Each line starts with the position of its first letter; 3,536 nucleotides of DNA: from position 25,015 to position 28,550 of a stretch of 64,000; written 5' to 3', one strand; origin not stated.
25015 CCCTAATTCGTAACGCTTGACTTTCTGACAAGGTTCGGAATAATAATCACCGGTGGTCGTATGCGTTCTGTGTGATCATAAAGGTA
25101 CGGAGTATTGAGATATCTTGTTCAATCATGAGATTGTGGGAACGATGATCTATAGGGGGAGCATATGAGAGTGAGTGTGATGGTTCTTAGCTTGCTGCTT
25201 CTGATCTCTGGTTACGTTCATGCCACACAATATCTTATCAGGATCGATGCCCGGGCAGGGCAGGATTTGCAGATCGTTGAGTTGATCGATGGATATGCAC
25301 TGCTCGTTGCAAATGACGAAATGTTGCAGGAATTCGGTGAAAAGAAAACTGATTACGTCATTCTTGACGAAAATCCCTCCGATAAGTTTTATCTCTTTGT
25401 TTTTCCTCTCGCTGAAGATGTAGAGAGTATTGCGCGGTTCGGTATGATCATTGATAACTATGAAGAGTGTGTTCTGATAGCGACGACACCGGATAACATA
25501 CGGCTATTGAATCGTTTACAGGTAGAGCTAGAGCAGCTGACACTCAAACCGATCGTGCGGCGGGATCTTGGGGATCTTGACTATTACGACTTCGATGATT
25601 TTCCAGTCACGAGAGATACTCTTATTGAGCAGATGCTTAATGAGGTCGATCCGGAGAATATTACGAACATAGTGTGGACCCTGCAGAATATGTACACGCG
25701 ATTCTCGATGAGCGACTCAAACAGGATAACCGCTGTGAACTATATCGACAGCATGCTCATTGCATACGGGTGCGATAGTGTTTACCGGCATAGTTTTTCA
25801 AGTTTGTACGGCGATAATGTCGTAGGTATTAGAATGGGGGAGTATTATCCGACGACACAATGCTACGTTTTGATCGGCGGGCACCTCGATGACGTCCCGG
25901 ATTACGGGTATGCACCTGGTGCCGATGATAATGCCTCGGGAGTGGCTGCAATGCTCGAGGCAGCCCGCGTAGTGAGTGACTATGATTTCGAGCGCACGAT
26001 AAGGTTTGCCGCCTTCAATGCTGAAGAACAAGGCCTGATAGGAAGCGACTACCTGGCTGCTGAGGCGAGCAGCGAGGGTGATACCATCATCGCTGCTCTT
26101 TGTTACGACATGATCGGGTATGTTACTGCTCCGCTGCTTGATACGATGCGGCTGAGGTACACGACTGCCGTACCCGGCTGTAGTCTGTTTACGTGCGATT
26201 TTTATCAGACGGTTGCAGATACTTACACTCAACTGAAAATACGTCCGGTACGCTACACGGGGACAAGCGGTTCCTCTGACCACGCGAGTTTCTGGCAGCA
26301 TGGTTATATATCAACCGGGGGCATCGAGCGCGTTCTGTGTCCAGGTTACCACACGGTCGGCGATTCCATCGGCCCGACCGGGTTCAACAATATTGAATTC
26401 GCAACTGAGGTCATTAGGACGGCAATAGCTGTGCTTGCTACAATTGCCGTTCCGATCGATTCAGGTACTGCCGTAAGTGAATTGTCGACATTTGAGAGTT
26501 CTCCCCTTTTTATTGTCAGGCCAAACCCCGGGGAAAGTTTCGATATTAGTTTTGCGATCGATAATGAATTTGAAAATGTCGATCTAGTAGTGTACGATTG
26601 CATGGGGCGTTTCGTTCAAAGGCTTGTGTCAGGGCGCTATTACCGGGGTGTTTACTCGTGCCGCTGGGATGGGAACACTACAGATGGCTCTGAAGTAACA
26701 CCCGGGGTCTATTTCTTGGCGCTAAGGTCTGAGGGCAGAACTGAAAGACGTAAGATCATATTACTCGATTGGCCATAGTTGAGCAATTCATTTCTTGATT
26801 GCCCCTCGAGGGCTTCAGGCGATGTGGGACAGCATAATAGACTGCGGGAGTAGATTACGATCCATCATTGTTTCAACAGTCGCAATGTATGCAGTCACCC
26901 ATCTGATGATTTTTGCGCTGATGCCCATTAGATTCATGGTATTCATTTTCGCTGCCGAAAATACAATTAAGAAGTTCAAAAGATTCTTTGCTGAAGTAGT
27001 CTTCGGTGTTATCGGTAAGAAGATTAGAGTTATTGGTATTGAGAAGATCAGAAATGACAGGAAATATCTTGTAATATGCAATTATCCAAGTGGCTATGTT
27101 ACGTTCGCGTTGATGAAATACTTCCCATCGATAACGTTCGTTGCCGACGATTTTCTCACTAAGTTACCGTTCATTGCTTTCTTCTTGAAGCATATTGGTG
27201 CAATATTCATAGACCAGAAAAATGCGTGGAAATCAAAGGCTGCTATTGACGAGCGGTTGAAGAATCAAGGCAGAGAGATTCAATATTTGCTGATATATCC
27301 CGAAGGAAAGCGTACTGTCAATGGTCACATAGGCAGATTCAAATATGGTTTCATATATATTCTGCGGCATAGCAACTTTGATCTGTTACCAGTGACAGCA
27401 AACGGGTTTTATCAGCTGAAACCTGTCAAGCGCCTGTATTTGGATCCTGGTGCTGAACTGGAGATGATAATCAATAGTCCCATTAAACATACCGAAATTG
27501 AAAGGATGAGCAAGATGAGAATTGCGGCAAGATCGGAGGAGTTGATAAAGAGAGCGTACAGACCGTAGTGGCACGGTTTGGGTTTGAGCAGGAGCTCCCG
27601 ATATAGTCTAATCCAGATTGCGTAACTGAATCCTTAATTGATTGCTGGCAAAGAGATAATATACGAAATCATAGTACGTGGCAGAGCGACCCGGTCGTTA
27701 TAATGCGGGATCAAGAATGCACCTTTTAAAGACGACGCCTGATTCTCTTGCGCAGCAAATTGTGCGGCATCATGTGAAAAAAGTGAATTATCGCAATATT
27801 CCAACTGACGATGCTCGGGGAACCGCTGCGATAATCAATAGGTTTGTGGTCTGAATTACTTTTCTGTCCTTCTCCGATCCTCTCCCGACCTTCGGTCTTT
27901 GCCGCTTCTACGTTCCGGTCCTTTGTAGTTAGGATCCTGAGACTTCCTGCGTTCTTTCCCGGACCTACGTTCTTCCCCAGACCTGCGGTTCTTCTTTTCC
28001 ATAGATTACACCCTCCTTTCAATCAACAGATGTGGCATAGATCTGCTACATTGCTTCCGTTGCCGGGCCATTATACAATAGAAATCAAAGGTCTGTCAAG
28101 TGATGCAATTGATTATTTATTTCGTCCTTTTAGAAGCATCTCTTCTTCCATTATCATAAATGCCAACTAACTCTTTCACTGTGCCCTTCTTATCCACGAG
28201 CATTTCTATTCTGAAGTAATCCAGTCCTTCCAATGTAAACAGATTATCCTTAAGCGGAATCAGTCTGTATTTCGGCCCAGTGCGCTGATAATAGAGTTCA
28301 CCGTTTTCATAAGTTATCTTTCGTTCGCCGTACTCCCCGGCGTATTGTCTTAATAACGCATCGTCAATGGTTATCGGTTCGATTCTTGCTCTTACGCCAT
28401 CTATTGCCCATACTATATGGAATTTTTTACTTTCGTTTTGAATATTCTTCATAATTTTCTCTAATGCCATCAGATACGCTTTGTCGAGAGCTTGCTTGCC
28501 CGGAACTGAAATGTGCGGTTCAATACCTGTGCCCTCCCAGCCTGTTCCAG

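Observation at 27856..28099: Unannotated 48-codon arginine-rich repeat microprotein gene with perfect promoter and RBS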

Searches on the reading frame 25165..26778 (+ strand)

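Call 4: search_protein_families(library=pfam, proteins=[window:25165-26778:+], max_evalue=1)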
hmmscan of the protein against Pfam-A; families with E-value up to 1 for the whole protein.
window:25165-26778:+ (537 aa): 7 families
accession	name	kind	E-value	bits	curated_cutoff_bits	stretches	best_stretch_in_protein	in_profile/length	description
PF04389.22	Peptidase_M28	-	7.1e-31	107.9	21.3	1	218-403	1-175/193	Peptidase family M28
PF01546.33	Peptidase_M20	-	6.9e-09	36.3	24.6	1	236-383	1-169/206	Peptidase family M20/M25/M40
PF13860.13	FlgD_ig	-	1.7e-07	31.6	27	1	456-520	9-73/79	FlgD Ig-like domain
PF13585.12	CHU_C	-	0.00022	21.7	27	1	457-528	16-79/86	CHU_C Type IX secretion signal domain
PF18962.6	Por_Secre_tail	-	0.0018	19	27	1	453-532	3-74/75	Secretion system C-terminal sorting domain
PF05343.19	Peptidase_M42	-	0.014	14.9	23.2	1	255-300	134-179/292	M42 glutamyl aminopeptidase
PF05450.20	Nicastrin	-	0.088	12.8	25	1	249-307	18-80/218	Nicastrin large lobe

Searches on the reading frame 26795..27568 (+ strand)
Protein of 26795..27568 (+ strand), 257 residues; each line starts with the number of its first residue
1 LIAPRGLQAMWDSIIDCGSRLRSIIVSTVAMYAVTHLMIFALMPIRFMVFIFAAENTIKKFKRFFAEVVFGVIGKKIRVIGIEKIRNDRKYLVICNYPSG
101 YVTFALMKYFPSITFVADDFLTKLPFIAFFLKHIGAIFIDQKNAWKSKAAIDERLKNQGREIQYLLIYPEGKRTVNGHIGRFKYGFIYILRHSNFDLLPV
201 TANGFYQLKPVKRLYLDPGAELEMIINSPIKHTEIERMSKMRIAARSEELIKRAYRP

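Call 4: search_protein_families(library=pfam, proteins=[window:26795-27568:+], max_evalue=1)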
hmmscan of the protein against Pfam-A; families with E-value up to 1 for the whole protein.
window:26795-27568:+ (257 aa): 2 families
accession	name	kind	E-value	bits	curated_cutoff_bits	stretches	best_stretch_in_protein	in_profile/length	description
PF01553.26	Acyltransferase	-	4.5e-16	59.3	23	1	76-201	1-130/132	Acyltransferase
PF19217.5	CoV_NSP4_N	-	0.14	11.7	25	1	17-136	230-349/353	Coronavirus replicase NSP4, N-terminal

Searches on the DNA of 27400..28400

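Call 5: search_rna_families(source=window, start=27400, end=28400, threshold=evalue, max_evalue=5)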
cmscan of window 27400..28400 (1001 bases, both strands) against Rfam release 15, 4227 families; matches with E-value up to 5: 3.
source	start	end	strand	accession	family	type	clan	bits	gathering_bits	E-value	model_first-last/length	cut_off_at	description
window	27848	27892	-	RF01625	ceN28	Gene; snRNA; snoRNA; CD-box;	-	19.1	70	0.41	1-88/88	no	Caenorhabditis snoRNA ceN28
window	27751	27797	+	RF00002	5_8S_rRNA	Gene; rRNA;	CL00112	12.4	42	1.4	44-98/154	no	5.8S ribosomal RNA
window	27863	27945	+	RF02174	SMAD5-AS1_2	Gene; lncRNA;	-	11.3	50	4.1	1-129/129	no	SMAD5 antisense RNA 1 conserved region 2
